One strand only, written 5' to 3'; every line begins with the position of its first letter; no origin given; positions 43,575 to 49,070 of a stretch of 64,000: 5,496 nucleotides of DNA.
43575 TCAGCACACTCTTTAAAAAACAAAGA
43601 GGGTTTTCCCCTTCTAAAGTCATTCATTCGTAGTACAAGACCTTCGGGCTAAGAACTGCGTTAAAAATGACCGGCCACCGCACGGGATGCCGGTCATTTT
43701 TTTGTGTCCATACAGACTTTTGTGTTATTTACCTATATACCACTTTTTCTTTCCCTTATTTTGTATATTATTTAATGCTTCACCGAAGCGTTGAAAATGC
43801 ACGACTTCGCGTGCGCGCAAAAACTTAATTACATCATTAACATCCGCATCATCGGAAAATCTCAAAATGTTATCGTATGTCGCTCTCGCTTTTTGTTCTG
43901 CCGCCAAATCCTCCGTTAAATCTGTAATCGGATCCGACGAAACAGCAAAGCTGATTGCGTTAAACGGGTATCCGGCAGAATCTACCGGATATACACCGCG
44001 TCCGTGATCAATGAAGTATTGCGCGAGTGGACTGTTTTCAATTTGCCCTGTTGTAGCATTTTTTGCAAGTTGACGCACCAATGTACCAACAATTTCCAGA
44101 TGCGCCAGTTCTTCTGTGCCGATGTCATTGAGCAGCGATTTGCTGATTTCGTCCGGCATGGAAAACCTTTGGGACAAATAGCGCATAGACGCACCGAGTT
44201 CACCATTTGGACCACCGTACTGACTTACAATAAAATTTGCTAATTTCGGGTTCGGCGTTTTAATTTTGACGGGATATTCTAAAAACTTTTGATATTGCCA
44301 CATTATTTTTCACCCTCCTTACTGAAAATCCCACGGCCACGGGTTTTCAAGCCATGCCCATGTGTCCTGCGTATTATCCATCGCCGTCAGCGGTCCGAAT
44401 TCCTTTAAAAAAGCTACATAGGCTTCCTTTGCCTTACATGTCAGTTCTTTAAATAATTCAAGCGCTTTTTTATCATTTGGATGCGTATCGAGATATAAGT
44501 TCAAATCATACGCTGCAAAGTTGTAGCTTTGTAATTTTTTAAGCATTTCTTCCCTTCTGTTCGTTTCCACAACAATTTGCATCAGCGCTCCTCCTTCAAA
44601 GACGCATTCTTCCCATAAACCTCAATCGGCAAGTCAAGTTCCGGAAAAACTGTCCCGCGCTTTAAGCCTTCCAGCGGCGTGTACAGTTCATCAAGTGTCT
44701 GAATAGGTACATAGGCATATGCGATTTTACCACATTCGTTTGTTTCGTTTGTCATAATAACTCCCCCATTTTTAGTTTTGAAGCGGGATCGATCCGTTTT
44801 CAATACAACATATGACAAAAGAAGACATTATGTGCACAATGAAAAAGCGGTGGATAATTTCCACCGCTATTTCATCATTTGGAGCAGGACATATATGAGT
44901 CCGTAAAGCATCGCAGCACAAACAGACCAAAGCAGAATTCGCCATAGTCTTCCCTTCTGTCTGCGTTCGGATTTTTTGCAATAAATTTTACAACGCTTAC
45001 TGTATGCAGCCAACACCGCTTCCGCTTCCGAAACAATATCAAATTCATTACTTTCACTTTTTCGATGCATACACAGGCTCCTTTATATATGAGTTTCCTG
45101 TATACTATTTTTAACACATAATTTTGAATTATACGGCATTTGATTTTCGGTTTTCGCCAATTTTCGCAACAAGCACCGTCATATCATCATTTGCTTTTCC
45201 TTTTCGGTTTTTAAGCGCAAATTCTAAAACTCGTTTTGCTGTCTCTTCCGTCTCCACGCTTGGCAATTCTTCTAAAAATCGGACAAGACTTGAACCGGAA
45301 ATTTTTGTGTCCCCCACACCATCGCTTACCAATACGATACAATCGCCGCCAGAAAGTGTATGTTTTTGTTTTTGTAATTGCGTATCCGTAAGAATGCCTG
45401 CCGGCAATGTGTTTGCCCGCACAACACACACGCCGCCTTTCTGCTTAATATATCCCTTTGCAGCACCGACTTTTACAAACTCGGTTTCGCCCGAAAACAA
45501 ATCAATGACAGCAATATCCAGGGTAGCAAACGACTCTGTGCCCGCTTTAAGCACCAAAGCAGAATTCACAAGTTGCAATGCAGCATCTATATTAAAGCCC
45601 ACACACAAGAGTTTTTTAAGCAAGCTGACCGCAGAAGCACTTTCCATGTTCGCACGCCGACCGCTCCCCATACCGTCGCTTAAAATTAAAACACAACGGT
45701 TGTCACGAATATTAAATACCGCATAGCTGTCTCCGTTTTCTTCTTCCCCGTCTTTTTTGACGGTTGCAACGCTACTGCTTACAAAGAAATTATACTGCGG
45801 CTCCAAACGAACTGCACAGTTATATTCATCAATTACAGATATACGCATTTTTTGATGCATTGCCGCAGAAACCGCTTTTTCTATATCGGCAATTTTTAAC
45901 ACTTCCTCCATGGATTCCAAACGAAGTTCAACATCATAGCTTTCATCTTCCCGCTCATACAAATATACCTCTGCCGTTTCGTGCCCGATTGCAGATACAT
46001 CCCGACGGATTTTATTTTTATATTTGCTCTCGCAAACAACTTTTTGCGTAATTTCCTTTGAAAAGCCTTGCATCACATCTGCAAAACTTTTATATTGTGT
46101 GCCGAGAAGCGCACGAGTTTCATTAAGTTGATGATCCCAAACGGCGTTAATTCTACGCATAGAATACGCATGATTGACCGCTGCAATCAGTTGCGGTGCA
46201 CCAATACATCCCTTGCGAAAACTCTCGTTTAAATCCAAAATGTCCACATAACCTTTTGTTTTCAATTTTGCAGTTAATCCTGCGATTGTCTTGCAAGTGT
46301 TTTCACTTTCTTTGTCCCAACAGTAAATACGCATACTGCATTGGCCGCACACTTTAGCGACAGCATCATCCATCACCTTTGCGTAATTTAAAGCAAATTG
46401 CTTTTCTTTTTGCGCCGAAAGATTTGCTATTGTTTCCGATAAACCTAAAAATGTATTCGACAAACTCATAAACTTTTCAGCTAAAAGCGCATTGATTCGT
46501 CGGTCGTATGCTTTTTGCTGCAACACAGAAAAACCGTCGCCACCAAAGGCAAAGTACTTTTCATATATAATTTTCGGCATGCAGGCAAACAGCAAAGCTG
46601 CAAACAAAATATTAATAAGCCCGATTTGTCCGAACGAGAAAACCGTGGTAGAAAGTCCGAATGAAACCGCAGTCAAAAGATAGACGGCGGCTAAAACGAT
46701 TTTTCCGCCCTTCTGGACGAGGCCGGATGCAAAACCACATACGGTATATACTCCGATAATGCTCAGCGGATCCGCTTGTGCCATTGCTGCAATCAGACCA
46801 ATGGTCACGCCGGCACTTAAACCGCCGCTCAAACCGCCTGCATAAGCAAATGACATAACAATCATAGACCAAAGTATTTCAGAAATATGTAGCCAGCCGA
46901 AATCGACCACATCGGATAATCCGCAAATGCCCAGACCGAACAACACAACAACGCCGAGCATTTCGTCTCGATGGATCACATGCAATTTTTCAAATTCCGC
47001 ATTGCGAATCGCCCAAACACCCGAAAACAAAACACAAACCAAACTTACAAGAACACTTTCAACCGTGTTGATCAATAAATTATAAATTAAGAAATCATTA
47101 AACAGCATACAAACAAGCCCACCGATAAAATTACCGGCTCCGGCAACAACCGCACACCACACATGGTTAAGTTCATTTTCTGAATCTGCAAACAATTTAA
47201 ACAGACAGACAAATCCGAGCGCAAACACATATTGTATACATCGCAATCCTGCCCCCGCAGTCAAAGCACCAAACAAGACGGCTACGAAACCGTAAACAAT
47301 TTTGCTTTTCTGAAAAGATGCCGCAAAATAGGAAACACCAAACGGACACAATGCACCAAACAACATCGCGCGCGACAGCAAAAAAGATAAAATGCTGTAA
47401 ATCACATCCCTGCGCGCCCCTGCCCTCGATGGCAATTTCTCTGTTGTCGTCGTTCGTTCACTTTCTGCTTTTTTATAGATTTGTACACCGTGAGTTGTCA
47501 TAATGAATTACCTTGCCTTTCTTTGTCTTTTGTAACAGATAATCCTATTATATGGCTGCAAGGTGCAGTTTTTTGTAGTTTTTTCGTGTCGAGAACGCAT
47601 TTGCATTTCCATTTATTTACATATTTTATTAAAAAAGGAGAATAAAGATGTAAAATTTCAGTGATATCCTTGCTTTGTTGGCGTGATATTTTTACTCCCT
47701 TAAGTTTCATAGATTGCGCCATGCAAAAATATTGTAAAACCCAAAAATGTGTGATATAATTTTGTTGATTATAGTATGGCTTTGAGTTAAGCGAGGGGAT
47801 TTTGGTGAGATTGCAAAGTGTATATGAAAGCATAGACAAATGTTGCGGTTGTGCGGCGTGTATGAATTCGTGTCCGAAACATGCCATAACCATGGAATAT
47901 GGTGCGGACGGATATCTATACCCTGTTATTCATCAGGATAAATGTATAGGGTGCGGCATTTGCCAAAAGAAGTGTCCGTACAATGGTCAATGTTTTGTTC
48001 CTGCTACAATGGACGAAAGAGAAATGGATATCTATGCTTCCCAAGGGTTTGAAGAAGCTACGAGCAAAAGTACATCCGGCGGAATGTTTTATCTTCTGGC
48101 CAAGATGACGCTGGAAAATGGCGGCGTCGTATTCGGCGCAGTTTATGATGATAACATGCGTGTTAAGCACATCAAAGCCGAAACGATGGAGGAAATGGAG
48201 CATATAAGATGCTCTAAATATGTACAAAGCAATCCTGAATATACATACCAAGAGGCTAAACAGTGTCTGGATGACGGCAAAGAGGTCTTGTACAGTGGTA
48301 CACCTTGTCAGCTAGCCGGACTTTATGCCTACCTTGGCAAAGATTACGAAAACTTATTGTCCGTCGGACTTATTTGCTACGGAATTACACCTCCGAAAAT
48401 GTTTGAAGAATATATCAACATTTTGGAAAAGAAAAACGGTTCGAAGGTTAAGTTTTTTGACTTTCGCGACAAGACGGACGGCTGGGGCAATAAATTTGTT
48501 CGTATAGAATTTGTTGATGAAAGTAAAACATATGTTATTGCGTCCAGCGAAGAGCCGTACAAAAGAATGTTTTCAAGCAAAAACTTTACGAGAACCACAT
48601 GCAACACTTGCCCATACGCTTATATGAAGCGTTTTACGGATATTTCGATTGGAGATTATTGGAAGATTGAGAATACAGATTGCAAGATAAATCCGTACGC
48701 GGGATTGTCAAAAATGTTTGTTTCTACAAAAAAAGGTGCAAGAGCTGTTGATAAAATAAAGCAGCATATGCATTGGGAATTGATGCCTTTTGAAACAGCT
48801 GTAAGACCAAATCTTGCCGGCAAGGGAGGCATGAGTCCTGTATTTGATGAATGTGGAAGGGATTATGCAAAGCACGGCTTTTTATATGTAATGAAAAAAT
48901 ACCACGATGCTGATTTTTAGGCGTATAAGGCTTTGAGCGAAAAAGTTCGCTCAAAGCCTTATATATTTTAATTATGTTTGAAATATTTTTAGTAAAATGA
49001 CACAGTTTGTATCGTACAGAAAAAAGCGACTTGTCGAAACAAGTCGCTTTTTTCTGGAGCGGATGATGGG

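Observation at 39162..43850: A ~4.4-kb cassette inserted into the 3' end of cotJC next to tRNA-Thr, bracketed by diverged copies of the cotJC terminus, with no recombinase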

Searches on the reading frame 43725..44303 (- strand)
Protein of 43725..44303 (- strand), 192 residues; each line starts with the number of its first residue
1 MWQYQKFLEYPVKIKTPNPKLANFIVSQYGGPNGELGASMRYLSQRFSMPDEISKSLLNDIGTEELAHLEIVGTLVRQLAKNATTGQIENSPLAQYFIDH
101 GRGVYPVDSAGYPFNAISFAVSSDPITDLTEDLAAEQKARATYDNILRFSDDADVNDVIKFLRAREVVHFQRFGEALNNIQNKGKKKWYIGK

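Call 8: search_protein_families(library=pfam, proteins=[window:43725-44303:-])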
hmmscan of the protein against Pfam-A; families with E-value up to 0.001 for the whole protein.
window:43725-44303:- (192 aa): 2 families
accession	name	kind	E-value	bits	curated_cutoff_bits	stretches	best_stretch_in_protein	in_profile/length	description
PF05067.18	Mn_catalase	-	1.1e-53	182.6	27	1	1-184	1-198/284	Manganese containing catalase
PF03232.19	COQ7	-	0.00041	20.5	23.5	0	34-81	13-61/169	Ubiquinone biosynthesis protein COQ7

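Call 9: find_encoding_contigs(protein=window:43728-44303:-, flank=10000, max_places=10)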
Protein window:43728-44303:- (192 aa): 2 contigs read that carry it; 1 place shown.
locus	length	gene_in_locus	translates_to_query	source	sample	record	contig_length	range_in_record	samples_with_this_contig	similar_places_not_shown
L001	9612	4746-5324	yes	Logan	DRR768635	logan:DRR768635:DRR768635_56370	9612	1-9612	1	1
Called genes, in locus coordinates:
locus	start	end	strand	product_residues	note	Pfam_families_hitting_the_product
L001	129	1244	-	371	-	PF12838:Fer4_7, PF13187:Fer4_9 (weak), PF13237:Fer4_10 (faint), PF00037:Fer4 (weak), PF12797:Fer4_2 (weak), PF04432:FrhB_FdhB_C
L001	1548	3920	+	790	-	PF19732:SpoIIE_N, PF07228:SpoIIE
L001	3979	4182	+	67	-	-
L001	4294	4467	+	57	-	PF11007:CotJA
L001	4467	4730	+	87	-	PF12652:CotJB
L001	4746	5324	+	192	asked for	PF05067:Mn_catalase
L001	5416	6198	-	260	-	PF02311:AraC_binding (weak), PF00165:HTH_AraC, PF12833:HTH_18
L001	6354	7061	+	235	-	PF03737:RraA-like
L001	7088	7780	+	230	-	PF00106:adh_short, PF08659:KR, PF01370:Epimerase (weak), PF13561:adh_short_C2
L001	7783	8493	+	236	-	-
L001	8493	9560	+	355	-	PF07470:Glyco_hydro_88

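Call 10: find_related_loci(query=window:43728-44303:-, collection=genome_contigs, flank=10000)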
Query window:43728-44303:- (192 aa) in genome_contigs; peptide patterns used: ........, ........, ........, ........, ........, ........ (x = any residue, [..] = any of these).
217 stretches matched a pattern; 45 encode a relative of the query (tblastn E <= 1e-3); 45 distinct loci.
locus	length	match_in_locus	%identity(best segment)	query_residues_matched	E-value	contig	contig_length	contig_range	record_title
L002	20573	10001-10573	98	1-191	2e-127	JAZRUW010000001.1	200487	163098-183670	MAG: Clostridia bacterium isolate T1900045336_YK20190025.MAGScoT_cleanbin_000015 SGB_6602_k141_2296405, whole genome sho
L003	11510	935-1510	89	1-192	2e-116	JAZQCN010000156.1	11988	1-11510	MAG: Clostridia bacterium isolate T1900044638_TS20190104.MAGScoT_cleanbin_000005 SGB_1205_k141_1839568, whole genome sho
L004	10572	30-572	94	12-192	1e-114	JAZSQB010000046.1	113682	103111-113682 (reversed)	MAG: Clostridia bacterium isolate T1900044545_TS20190011.MAGScoT_cleanbin_000007 SGB_119_k141_2261723, whole genome shot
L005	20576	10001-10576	81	1-191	3e-107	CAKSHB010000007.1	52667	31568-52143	MAG: uncultured Clostridia bacterium isolate REFINED_METABAT215_TOP10_CONTIGS_1500_ASSEMBLY_K77_MERGED__Hadza_MoBio_hadz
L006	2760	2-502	96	26-192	9e-111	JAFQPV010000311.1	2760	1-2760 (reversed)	MAG: Clostridia bacterium isolate RGIG2041 Goat_Colon-2__c617484, whole genome shotgun sequence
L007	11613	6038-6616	80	1-192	4e-106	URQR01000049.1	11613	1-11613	uncultured Clostridiales bacterium isolate UMGS1253 genome assembly, contig: NODE_2805_length_11613_cov_2.536841, whole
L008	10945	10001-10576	79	1-191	6e-105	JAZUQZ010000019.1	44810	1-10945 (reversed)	MAG: Candidatus Aphodoplasma sp. isolate T1900044854_TS20190320.MAGScoT_cleanbin_000007 SGB_3046_k141_2406249, whole gen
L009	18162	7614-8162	83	1-183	3e-103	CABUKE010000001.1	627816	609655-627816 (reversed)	MAG TPA_asm: uncultured Clostridiales bacterium isolate MGYG-HGUT-04085 genome assembly, contig: GUT_GENOME255980_1, who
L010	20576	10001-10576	64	1-190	2e-83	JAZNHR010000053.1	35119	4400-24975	MAG: Clostridia bacterium isolate T1900044691_TS20190157.MAGScoT_cleanbin_000009 SGB_1751_k141_1084891, whole genome sho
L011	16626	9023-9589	63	1-185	3e-82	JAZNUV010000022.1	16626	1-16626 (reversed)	MAG: Clostridia bacterium isolate T1900044795_TS20190261.MAGScoT_cleanbin_000009 SGB_2676_k141_421336, whole genome shot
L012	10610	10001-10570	63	1-189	9e-82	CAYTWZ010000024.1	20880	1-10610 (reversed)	MAG TPA_asm: uncultured Oscillospiraceae bacterium isolate SRP222994_co1_147 genome assembly, contig: NODE_5199_length_2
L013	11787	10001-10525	70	1-176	2e-81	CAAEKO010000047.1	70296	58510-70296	MAG TPA_asm: Clostridia bacterium, isolate HGM11523, WGS project CAAEKO010000000 data, contig: ERS537207_61_k99_130475,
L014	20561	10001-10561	65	1-187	2e-81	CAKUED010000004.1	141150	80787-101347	MAG: uncultured Oscillospiraceae bacterium isolate REFINED_METABAT215_TOP10_CONTIGS_1500_ASSEMBLY_K77_MERGED__Hadza_MoBi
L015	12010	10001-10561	65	1-187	1e-80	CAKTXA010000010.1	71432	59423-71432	MAG: uncultured Oscillospiraceae bacterium isolate REFINED_METABAT215_TOP10_CONTIGS_1500_ASSEMBLY_K77_MERGED__Hadza_MoBi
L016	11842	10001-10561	64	1-187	6e-80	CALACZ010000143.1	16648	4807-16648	MAG TPA_asm: uncultured Firmicutes bacterium isolate SRR1747065_bin.135_CONCOCT_v1.1_MAG genome assembly, contig: ERZ808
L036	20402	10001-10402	54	61-192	2e-45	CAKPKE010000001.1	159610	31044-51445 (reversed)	MAG: uncultured Clostridia bacterium isolate REFINED_METABAT215_TOP10_CONTIGS_1500_ASSEMBLY_K77_MERGED__Hadza_MoBio_hadz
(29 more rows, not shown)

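Call 40: find_related_loci(query=window:43728-44303:-, collection=metagenome_contigs, flank=10000)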
Query window:43728-44303:- (192 aa) in metagenome_contigs; peptide patterns used: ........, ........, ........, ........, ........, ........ (x = any residue, [..] = any of these).
240 stretches matched a pattern; 17 encode a relative of the query (tblastn E <= 1e-3); 17 distinct loci.
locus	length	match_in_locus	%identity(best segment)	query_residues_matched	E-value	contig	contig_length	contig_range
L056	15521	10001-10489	76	30-191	2e-84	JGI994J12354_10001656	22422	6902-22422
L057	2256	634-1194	65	1-187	6e-85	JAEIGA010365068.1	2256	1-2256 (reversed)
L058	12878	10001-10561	65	1-187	4e-82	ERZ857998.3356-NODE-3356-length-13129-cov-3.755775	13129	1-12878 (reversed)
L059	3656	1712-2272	65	1-187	2e-82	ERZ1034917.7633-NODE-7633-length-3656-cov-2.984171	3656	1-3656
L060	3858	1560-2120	60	1-187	9e-78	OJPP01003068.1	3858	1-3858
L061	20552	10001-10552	51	1-184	4e-67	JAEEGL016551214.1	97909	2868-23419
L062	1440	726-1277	52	1-184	6e-70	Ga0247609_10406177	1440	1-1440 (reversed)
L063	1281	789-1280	59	1-163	1e-69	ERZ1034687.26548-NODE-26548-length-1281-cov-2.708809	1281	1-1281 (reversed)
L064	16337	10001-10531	51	1-177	8e-64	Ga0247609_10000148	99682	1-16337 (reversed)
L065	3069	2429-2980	47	1-184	1e-61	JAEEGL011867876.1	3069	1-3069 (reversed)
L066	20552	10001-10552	47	1-184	2e-61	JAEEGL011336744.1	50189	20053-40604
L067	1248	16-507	49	21-184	2e-57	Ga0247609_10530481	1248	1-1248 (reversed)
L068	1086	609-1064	49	1-152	4e-57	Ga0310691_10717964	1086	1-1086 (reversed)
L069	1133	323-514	81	1-64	1e-35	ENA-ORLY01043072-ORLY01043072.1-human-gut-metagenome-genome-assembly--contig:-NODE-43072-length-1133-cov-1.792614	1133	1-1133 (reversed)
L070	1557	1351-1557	77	1-69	1e-34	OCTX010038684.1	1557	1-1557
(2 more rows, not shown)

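Call 42: search_protein_families(library=ncbifam, proteins=[window:43725-44303:-], max_evalue=0.01)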
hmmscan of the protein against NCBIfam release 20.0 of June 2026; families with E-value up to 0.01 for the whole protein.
window:43725-44303:- (192 aa): 3 families
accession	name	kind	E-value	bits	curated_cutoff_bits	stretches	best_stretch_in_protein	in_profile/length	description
NF052557.1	ManCatBAC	equivalog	2.2e-30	106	350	1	1-184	1-197/268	manganese catalase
NF058679.1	EncB_fam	subfamily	1.2e-06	28.5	90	1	125-186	21-82/117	encapsulin nanocompartment ferritin-likeEncB family encapsulin nanocompartment ferritin-like cargo protein cargo protein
TIGR04535.1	ferrit_encaps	subfamily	0.00048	20.1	125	0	130-177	19-66/114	encapsulin-associated ferritin-like protein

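Call 63: search_protein_families(library=pfam, proteins=[L056:8526-9968:+, L056:7094-8311:+, L036:6557-8116:-, L003:1577-4567:+, L002:10601-12220:+])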
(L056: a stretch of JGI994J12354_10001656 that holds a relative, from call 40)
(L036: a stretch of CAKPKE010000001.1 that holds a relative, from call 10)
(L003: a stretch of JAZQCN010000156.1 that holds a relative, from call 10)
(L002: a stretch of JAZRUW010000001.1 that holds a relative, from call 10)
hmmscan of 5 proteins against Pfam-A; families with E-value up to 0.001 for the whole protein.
L056:8526-9968:+ (480 aa): 3 families
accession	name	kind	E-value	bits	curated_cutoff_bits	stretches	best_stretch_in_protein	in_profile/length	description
PF00239.26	Resolvase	-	6.7e-30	104.5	23.3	1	6-155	2-144/145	Resolvase, N terminal domain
PF07508.19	Recombinase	-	4.4e-21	75.5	21.1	1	175-274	1-100/102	Recombinase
PF13408.12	Zn_ribbon_recom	-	1.3e-08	35.5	25.3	1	293-345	1-58/58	Recombinase zinc beta ribbon domain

L056:7094-8311:+ (405 aa): 0 families

L036:6557-8116:- (519 aa): 3 families
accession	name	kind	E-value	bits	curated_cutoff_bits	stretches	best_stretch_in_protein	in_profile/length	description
PF07508.19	Recombinase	-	2.1e-25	89.4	21.1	1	186-295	2-102/102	Recombinase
PF00239.26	Resolvase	-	7.7e-15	55.7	23.3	1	7-158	2-144/145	Resolvase, N terminal domain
PF13408.12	Zn_ribbon_recom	-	2.1e-07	31.6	25.3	1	308-362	1-58/58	Recombinase zinc beta ribbon domain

L003:1577-4567:+ (996 aa): 2 families
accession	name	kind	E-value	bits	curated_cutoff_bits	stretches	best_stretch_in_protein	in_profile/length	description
PF18812.6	PBECR3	-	3.9e-13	49.8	30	1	132-234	6-108/115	phage-Barnase-EndoU-ColicinE5/D-RelE like nuclease3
PF20573.4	DUF6782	-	0.00051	19.8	27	0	429-464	67-101/241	Putative metallopeptidase family (DUF6782)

L002:10601-12220:+ (540 aa): 1 family
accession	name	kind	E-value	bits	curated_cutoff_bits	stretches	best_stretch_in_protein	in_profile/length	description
PF18798.6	LPD3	-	2.6e-07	31.3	27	1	180-283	5-114/114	Large polyvalent protein-associated domain 3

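Call 64: find_related_loci(query=window:43728-44303:-, collection=viral_contigs, flank=6000)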
Query window:43728-44303:- (192 aa) in viral_contigs; peptide patterns used: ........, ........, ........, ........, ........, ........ (x = any residue, [..] = any of these).
16 stretches matched a pattern, but none encodes a relative of the query by tblastn (E <= 1e-3).

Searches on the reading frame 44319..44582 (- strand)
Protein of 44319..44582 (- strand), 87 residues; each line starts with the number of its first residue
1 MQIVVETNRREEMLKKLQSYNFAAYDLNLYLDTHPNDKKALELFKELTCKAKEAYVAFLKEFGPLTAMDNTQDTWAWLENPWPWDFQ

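Call 8: search_protein_families(library=pfam, proteins=[window:44319-44582:-])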
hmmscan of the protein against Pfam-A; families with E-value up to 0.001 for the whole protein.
window:44319-44582:- (87 aa): 1 family
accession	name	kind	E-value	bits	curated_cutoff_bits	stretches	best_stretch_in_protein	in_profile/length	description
PF12652.12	CotJB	-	9.6e-27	93.4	29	1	11-85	1-76/76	CotJB protein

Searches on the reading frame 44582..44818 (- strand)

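Call 8: search_protein_families(library=pfam, proteins=[window:44582-44818:-])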
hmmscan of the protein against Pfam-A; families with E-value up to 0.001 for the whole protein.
window:44582-44818:- (78 aa): 1 family
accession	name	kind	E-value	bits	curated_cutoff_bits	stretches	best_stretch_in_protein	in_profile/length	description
PF11007.13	CotJA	-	2.5e-14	53.3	25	1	32-64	2-34/35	Spore coat associated protein JA (CotJA)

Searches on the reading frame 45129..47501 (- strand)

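Call 56: search_protein_families(library=pfam, proteins=[window:45129-47501:-])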
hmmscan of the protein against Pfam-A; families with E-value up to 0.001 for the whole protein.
window:45129-47501:- (790 aa): 2 families
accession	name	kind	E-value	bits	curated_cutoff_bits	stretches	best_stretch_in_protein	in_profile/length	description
PF19732.4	SpoIIE_N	-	1.7e-60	205.7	27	1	15-585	25-602/605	Stage II sporulation protein E N-terminal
PF07228.17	SpoIIE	-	1.1e-27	97.7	25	1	600-781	2-191/192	Stage II sporulation protein E (SpoIIE)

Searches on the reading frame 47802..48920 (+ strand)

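Call 56: search_protein_families(library=pfam, proteins=[window:47802-48920:+])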
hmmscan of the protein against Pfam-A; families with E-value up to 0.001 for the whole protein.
window:47802-48920:+ (372 aa): 10 families
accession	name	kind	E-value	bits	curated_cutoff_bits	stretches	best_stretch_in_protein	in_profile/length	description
PF04432.18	FrhB_FdhB_C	-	1.2e-21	77.6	23.3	1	160-330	2-147/150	Coenzyme F420 hydrogenase/dehydrogenase, beta subunit C terminus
PF00037.32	Fer4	-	1.3e-10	41.1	21.1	1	41-61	1-21/24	4Fe-4S binding domain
PF12838.12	Fer4_7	-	3.2e-09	37.5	27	1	13-61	1-51/52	4Fe-4S dicluster domain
PF13187.11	Fer4_9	-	7.2e-07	29.6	27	1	13-61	1-50/52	4Fe-4S dicluster domain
PF13237.11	Fer4_10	-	8.9e-07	29.2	25.5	2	9-59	4-53/53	4Fe-4S dicluster domain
PF12797.12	Fer4_2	-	3.2e-06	27.2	24.5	1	40-60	2-22/22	4Fe-4S binding domain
PF14697.11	Fer4_21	-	3.4e-05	24.3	35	1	12-60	6-53/59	4Fe-4S dicluster domain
PF04422.18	FrhB_FdhB_N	-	6.4e-05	23.5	22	1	79-143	4-71/78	Coenzyme F420 hydrogenase/dehydrogenase, beta subunit N-term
PF12800.12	Fer4_4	-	6.9e-05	23.3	24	0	46-61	2-17/17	4Fe-4S binding domain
PF13484.11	Fer4_16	-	0.00062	20.9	30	0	45-61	50-66/66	4Fe-4S double cluster binding domain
